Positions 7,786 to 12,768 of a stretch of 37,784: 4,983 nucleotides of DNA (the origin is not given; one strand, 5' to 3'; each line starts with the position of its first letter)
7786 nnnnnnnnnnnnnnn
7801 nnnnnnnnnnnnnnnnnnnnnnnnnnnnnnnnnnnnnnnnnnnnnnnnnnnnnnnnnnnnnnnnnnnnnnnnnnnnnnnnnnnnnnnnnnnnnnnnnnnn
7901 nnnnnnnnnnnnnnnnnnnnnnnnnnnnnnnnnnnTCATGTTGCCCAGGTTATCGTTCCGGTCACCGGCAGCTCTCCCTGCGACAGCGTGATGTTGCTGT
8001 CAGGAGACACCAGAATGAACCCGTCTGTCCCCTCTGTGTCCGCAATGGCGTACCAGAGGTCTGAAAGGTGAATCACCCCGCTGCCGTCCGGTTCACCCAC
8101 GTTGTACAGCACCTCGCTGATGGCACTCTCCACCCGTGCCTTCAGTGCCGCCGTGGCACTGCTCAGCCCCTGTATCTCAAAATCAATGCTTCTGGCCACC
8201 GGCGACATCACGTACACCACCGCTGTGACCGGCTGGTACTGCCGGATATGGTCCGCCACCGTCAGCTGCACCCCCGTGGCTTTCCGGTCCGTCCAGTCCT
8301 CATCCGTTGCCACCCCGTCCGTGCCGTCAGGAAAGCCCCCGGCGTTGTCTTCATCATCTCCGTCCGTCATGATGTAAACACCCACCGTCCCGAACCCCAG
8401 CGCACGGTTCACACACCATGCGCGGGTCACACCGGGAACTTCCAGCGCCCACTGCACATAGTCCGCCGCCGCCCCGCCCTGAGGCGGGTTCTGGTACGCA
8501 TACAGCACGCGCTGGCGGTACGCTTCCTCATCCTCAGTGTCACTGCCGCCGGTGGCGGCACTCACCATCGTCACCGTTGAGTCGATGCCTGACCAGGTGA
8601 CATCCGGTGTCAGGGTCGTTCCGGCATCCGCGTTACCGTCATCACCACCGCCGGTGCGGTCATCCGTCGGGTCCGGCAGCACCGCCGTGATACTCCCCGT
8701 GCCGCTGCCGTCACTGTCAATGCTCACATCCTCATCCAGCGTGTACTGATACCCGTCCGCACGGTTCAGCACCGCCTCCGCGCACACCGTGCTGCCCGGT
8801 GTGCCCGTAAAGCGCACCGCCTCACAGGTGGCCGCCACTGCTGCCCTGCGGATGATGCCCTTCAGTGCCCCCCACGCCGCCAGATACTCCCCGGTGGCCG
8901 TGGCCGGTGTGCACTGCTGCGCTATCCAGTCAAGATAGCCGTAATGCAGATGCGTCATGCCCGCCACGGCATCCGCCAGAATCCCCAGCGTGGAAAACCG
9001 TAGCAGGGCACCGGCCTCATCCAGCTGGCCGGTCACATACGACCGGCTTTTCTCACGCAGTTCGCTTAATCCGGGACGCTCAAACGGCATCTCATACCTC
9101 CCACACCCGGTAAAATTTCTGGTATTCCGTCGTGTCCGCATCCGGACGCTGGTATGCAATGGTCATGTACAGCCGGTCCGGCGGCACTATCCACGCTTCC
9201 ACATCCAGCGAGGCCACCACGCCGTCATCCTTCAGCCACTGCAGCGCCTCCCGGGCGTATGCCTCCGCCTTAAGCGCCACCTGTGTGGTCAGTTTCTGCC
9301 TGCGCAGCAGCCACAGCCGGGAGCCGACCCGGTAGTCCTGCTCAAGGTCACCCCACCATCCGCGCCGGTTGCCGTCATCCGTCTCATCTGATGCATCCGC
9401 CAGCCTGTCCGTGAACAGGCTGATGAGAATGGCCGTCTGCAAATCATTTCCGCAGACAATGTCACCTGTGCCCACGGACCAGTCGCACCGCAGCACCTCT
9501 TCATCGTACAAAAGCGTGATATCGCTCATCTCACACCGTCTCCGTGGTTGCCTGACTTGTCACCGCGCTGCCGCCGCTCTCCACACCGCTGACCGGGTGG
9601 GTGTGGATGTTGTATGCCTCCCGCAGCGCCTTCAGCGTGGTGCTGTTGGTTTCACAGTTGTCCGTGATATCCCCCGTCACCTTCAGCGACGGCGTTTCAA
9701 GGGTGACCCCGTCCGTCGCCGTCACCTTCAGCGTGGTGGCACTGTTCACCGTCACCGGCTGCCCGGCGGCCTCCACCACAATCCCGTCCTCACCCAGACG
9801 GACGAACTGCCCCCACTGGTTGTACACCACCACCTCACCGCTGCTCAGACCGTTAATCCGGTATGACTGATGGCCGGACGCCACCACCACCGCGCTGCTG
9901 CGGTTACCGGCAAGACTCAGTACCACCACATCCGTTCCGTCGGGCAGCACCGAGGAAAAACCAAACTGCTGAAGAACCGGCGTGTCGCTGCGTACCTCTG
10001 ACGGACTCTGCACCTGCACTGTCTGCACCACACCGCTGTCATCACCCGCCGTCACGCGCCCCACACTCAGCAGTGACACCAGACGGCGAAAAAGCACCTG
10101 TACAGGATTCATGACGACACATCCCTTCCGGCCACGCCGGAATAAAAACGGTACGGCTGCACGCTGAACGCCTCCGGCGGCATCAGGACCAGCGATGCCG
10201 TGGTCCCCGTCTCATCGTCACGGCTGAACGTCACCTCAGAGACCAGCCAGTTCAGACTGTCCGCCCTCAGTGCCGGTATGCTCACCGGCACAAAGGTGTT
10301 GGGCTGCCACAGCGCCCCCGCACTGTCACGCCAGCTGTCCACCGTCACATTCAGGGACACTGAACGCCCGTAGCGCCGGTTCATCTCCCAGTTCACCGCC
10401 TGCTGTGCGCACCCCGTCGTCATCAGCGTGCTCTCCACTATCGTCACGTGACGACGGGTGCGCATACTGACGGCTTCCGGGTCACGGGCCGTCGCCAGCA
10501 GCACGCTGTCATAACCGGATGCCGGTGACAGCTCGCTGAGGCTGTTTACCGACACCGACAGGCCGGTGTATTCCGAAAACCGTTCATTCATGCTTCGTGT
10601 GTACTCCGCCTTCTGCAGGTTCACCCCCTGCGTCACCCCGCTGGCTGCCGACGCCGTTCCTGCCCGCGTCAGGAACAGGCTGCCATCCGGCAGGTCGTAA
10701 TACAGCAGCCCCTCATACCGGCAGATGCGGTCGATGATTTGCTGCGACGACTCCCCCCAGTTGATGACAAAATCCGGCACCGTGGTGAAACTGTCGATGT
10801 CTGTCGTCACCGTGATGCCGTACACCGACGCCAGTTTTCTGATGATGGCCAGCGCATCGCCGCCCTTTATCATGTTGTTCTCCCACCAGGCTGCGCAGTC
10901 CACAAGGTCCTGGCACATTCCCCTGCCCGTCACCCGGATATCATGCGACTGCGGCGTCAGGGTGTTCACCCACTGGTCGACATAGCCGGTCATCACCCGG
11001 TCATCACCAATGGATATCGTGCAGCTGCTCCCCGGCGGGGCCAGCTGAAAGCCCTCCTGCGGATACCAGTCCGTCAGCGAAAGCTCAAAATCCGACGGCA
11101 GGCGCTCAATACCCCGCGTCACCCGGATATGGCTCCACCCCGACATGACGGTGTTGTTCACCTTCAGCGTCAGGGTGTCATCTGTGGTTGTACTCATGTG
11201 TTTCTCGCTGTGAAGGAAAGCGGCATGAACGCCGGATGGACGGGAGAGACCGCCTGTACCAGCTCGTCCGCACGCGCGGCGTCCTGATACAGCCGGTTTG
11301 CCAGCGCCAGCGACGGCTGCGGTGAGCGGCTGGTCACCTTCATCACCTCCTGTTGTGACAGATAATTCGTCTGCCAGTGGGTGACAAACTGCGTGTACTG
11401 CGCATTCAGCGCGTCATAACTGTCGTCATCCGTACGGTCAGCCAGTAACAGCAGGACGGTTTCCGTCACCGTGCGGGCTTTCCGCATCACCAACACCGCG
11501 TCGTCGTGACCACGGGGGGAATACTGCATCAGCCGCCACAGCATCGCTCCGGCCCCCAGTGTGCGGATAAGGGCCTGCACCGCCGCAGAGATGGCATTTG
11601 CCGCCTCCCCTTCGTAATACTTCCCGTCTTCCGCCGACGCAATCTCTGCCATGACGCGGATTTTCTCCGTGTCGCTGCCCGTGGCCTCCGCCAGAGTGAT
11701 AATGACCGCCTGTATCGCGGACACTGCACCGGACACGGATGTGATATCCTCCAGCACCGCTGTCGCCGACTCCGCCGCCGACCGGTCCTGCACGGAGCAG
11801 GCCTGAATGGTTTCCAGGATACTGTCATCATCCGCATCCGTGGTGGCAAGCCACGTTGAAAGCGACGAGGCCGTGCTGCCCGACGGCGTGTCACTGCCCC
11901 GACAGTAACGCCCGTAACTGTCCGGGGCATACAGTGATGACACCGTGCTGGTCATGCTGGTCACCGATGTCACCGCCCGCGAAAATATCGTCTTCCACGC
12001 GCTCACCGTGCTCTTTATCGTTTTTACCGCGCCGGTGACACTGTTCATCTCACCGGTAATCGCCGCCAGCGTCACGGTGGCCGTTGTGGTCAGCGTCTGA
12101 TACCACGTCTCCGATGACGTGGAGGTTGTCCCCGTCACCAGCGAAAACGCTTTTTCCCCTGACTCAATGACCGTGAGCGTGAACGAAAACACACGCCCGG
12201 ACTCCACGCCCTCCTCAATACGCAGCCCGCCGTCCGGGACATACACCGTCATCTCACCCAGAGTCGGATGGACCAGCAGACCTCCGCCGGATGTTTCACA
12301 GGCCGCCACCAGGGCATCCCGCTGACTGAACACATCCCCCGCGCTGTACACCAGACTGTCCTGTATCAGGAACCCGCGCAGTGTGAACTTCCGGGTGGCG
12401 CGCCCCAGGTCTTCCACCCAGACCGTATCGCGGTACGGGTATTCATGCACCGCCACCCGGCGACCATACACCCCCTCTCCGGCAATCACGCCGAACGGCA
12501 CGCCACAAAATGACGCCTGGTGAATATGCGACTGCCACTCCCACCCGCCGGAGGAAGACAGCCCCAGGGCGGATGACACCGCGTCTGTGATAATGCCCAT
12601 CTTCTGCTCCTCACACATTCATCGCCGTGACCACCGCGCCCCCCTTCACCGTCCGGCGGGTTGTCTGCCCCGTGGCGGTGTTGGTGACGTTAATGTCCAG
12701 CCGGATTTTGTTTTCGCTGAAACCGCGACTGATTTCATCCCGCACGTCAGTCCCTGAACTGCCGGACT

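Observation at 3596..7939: Giant chimeric baseplate protein: gp48-like wedge domain fused to an Ig-like domain and ~30 Cys-containing LRR-like repeats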

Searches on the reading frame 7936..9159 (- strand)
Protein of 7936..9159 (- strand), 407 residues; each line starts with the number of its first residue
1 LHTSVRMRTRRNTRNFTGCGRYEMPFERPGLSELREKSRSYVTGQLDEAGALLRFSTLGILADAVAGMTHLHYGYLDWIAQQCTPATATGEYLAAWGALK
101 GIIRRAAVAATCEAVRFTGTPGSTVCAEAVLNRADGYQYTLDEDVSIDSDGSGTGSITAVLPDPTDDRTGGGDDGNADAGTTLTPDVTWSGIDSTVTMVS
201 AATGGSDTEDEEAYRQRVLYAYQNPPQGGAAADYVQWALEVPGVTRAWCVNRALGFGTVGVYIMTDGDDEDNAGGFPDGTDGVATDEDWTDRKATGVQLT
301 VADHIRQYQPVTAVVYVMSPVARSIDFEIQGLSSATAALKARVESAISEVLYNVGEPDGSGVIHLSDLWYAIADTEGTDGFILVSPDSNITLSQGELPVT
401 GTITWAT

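Call 5: search_protein_families(library=pfam, proteins=[window:7936-9159:-], max_evalue=0.01)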
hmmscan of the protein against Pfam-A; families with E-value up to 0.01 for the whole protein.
window:7936-9159:- (407 aa): 1 family
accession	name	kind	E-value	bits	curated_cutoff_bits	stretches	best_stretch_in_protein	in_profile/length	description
PF04865.19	Baseplate_J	-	1.7e-55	188.6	21.1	1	90-368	2-252/255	Baseplate J-like protein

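Call 6: search_protein_families(library=phrogs, proteins=[window:7936-9159:-], max_evalue=0.001)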
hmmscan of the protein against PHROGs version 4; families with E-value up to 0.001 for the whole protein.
window:7936-9159:- (407 aa): 3 families
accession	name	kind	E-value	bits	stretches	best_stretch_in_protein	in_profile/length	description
phrog_6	-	tail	6.1e-73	247.3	1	23-406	64-404/548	baseplate wedge subunit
phrog_1608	-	tail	1.7e-27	97.1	2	203-266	2-65/192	tail protein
phrog_2103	-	tail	1e-21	78.1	1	24-195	1-160/162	baseplate protein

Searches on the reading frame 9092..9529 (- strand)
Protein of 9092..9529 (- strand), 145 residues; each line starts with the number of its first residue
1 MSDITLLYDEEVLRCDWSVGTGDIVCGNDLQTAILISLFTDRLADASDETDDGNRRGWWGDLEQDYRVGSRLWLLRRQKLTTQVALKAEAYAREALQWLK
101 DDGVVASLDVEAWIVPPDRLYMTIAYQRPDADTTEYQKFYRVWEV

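Call 5: search_protein_families(library=pfam, proteins=[window:9092-9529:-], max_evalue=0.01)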
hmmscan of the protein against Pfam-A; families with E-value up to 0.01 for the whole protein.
window:9092-9529:- (145 aa): 1 family
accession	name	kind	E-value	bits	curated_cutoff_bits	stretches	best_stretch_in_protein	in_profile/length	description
PF07409.17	GP46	-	1.9e-34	118.1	28.6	1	30-132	1-100/101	Phage protein GP46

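Call 6: search_protein_families(library=phrogs, proteins=[window:9092-9529:-], max_evalue=0.001)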
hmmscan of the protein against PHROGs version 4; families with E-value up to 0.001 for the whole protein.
window:9092-9529:- (145 aa): 1 family
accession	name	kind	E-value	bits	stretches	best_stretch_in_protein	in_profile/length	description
phrog_180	-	tail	7.3e-46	156.4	1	12-144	11-143/148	baseplate wedge subunit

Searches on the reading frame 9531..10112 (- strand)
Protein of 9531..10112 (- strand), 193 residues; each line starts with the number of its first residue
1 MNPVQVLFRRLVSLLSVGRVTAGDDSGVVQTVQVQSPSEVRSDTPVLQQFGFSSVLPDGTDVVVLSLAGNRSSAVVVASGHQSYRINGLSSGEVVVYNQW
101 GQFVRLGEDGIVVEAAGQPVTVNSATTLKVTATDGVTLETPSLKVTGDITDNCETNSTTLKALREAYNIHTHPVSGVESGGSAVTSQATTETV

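Call 5: search_protein_families(library=pfam, proteins=[window:9531-10112:-], max_evalue=0.01)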
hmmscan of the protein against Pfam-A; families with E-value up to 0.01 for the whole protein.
window:9531-10112:- (193 aa): 1 family
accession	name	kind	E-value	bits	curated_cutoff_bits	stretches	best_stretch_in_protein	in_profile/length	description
PF06890.18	Phage_Mu_Gp45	-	7e-16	58.4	24.1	1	18-83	2-68/68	Bacteriophage Mu Gp45, N-terminal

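Call 6: search_protein_families(library=phrogs, proteins=[window:9531-10112:-], max_evalue=0.001)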
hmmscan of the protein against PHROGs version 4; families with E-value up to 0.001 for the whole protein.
window:9531-10112:- (193 aa): 0 families

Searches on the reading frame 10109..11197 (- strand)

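Call 5: search_protein_families(library=pfam, proteins=[window:10109-11197:-], max_evalue=0.01)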
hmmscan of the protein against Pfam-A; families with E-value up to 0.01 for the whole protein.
window:10109-11197:- (362 aa): 5 families
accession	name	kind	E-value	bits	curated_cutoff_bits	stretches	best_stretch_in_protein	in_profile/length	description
PF21683.3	GpP-like_1st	-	2e-21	76.1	27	1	9-92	2-84/85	Mu phage baseplate assembly protein GpP-like, N-terminal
PF22255.2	Gp44-like_2nd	-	2.6e-19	69.4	27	1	95-178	1-84/84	Baseplate hub protein gp44-like, second domain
PF21929.2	GpP_4th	-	7e-16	58.4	27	1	260-345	1-85/87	Mu phage baseplate assembly protein GpP, fourth domain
PF05954.17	Phage_GPD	-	2.2e-11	43.9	30.1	1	30-325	4-300/305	Phage tail baseplate hub (GPD)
PF22174.2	NMB1110-like_C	-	0.0041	17.4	27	1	280-338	7-64/69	Tail protein, C-terminal domain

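Call 6: search_protein_families(library=phrogs, proteins=[window:10109-11197:-], max_evalue=0.001)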
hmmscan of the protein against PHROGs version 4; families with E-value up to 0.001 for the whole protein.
window:10109-11197:- (362 aa): 6 families
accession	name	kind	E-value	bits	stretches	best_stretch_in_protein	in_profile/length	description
phrog_177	-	tail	2.3e-112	377.9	1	1-353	72-421/623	baseplate hub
phrog_11191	-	unknown function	1.1e-31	110.7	1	4-213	5-215/258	-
phrog_15015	-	unknown function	1.3e-23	84.4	1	7-130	3-126/127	-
phrog_9932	-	unknown function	7.6e-19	69.2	1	248-345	18-114/155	-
phrog_10402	-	unknown function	3.5e-09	38.1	1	6-75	2-76/89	-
phrog_38365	-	unknown function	2.8e-05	25.3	1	136-211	6-80/122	-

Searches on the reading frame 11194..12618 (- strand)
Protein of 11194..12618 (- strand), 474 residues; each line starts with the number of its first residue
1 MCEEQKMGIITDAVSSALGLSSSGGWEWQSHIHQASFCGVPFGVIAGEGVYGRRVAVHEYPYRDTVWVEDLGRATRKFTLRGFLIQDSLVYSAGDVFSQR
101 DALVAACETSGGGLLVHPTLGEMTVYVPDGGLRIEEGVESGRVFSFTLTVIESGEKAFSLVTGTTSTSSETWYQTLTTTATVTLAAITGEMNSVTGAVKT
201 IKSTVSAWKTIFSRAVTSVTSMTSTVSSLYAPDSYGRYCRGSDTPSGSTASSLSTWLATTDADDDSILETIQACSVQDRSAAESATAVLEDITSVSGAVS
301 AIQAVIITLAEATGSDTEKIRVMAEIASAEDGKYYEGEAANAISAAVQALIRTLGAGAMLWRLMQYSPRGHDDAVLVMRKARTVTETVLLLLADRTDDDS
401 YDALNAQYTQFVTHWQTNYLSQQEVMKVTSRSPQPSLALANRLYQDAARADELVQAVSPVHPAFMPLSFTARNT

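Call 5: search_protein_families(library=pfam, proteins=[window:11194-12618:-], max_evalue=0.01)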
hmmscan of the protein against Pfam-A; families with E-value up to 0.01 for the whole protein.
window:11194-12618:- (474 aa): 1 family
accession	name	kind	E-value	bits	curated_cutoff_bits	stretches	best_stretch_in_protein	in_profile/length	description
PF07157.17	DNA_circ_N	-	3.6e-28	98.3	21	1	32-125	2-88/88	DNA circularisation protein N-terminus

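Call 6: search_protein_families(library=phrogs, proteins=[window:11194-12618:-], max_evalue=0.001)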
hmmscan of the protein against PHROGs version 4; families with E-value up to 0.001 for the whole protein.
window:11194-12618:- (474 aa): 3 families
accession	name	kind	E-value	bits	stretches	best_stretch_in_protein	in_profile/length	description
phrog_184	-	tail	8.2e-63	214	1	26-466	3-401/411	baseplate hub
phrog_16855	-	tail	3.3e-27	96.4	1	27-187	3-155/158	Gpu-like tail protein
phrog_20901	-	unknown function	3.6e-15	57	1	34-231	25-216/259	-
